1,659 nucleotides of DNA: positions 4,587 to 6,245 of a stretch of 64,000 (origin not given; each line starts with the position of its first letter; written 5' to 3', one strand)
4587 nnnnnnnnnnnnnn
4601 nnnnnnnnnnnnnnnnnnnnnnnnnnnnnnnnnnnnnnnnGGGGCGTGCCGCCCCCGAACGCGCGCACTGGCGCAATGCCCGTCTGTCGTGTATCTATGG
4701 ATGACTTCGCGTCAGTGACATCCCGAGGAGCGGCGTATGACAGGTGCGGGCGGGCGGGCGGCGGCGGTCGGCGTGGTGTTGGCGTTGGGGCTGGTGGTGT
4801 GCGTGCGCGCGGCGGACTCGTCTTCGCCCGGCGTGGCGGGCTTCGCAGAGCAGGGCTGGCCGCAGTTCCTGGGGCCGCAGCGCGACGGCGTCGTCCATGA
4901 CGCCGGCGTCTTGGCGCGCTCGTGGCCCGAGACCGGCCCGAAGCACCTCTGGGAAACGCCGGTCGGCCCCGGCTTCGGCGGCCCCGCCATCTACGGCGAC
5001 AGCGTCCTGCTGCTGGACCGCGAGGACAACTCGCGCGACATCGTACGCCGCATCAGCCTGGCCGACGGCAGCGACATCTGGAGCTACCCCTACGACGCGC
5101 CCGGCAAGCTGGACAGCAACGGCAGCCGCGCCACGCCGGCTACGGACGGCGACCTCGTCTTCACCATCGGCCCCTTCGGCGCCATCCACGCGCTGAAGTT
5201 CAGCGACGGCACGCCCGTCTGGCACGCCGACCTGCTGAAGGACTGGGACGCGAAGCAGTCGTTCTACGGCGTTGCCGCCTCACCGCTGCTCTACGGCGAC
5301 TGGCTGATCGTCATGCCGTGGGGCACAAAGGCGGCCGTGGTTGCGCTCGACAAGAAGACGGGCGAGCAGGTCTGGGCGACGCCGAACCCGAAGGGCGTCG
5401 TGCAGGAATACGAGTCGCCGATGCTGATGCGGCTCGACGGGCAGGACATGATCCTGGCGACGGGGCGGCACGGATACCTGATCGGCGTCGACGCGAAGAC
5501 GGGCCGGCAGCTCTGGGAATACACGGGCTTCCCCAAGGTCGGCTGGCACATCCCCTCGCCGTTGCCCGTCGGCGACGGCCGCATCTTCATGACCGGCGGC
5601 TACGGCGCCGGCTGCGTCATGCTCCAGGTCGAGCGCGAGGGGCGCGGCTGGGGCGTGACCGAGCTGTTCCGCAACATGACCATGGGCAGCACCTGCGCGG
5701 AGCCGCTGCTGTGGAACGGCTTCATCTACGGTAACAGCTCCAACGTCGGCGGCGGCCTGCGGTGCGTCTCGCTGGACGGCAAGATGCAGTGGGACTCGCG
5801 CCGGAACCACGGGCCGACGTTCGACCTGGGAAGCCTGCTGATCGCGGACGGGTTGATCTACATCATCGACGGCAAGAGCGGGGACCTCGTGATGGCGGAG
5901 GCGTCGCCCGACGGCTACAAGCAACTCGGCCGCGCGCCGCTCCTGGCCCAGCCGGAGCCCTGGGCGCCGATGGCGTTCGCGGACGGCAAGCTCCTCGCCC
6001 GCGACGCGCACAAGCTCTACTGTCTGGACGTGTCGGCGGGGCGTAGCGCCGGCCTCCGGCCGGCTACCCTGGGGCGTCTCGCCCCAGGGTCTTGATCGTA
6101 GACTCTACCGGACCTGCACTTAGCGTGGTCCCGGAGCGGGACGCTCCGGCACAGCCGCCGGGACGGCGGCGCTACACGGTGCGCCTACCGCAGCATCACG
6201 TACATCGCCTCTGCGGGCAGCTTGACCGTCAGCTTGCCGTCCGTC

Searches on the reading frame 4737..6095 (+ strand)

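Call 39: search_protein_families(library=pfam, proteins=[window:4737-6095:+], max_evalue=0.00001)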
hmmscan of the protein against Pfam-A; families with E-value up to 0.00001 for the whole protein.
window:4737-6095:+ (452 aa): 2 families
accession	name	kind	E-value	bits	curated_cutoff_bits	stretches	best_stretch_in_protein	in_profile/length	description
PF13360.13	PQQ_2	-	3.3e-25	89.5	27.6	2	101-345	3-223/233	Outer membrane protein assembly factor BamB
PF01011.28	PQQ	-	8e-07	28.6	26.7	0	176-260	46-138/595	Glucose/ethanol/alcohol dehydrogenase, beta-propeller domain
